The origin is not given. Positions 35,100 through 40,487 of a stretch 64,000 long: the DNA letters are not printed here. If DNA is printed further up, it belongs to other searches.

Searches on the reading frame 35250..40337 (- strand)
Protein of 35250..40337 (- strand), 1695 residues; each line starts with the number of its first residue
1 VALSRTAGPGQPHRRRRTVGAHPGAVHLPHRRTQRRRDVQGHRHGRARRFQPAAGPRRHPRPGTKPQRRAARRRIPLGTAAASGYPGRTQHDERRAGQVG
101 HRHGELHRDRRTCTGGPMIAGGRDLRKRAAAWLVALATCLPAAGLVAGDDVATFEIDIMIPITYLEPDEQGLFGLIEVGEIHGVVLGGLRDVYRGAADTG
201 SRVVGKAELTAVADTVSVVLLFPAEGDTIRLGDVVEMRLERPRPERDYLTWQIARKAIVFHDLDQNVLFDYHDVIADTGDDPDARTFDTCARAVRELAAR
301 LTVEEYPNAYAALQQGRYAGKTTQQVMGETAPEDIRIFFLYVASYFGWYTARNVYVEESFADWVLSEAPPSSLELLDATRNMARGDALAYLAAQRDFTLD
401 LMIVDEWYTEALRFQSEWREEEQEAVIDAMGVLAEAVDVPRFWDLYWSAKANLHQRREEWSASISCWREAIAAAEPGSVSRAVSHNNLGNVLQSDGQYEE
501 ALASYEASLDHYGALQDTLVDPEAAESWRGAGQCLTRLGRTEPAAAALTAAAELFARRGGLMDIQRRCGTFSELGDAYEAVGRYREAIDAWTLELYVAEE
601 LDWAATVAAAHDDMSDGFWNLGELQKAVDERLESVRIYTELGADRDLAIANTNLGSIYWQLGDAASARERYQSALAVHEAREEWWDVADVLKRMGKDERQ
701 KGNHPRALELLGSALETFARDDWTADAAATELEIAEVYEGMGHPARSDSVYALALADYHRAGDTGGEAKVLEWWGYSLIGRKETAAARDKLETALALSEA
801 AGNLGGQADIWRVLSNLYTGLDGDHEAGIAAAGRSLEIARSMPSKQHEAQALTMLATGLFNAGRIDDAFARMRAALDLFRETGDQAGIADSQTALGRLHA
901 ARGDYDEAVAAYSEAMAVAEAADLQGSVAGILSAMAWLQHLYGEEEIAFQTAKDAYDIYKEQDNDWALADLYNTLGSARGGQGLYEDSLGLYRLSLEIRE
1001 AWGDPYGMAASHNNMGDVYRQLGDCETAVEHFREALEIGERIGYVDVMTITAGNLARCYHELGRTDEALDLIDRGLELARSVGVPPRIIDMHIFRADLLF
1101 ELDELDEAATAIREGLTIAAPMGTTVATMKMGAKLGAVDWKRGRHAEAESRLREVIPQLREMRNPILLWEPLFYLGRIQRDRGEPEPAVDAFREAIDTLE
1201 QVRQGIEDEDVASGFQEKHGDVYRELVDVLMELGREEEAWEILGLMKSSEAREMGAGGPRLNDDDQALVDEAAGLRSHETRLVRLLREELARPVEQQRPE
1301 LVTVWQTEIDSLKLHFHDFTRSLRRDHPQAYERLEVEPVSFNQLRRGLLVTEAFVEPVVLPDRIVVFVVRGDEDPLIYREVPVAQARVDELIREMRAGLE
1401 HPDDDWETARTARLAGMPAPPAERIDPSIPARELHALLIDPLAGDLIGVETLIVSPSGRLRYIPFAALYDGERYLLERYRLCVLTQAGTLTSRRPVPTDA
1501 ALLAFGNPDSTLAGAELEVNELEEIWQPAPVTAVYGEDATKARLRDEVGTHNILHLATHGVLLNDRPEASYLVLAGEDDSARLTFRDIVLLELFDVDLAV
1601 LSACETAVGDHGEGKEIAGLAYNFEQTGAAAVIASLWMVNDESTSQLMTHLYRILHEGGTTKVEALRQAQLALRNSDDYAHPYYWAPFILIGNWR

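Call 79: search_protein_families(library=pfam, proteins=[window:35250-40337:-], max_evalue=0.0001)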
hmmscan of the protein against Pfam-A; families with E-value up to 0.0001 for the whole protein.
window:35250-40337:- (1695 aa): 20 families
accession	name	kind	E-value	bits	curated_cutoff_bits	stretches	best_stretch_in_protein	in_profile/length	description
PF12770.12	CHAT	-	6.3e-65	219.9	24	1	1430-1693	3-289/289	CHAT domain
PF13424.12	TPR_12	-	1.1e-64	215.1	30.1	6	969-1039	3-75/77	Tetratricopeptide repeat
PF07719.23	TPR_2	-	1.7e-34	115.5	27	0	484-512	3-31/34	Tetratricopeptide repeat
PF00515.34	TPR_1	-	3.9e-34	115.5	27.8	0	482-510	1-29/34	Tetratricopeptide repeat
PF13181.12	TPR_8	-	4.1e-27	92.4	25.7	0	1010-1038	2-30/34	Tetratricopeptide repeat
PF13374.12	TPR_10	-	1e-24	86.2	27.5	0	1010-1042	3-35/42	Tetratricopeptide repeat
PF13176.12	TPR_7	-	8.6e-22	75.8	27.9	0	1053-1081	3-31/36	Tetratricopeptide repeat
PF17874.7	TPR_MalT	-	3.1e-20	73.2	45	1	1012-1246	43-266/336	MalT-like TPR region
PF13432.12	TPR_16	-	2.2e-16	60.4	32.7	1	488-554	3-60/65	Tetratricopeptide repeat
PF13428.12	TPR_14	-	2.5e-13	49.7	23.5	0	891-918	3-30/44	Tetratricopeptide repeat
PF14938.12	SNAP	-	6.9e-13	49.1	25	0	700-763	86-143/282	Soluble NSF attachment protein, SNAP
PF13414.12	TPR_11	-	2.2e-11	43.7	26.8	0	1016-1038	1-23/42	TPR repeat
PF13174.12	TPR_6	-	2.9e-11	43.7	26.3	0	1172-1197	3-28/33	Tetratricopeptide repeat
PF07721.20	TPR_4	-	6.1e-11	42.3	27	0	1052-1074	4-26/26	Tetratricopeptide repeat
PF24885.1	TPR_NPHP3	-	6.5e-11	42.5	100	1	949-1042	79-174/239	Nephrocystin-3 TPR domain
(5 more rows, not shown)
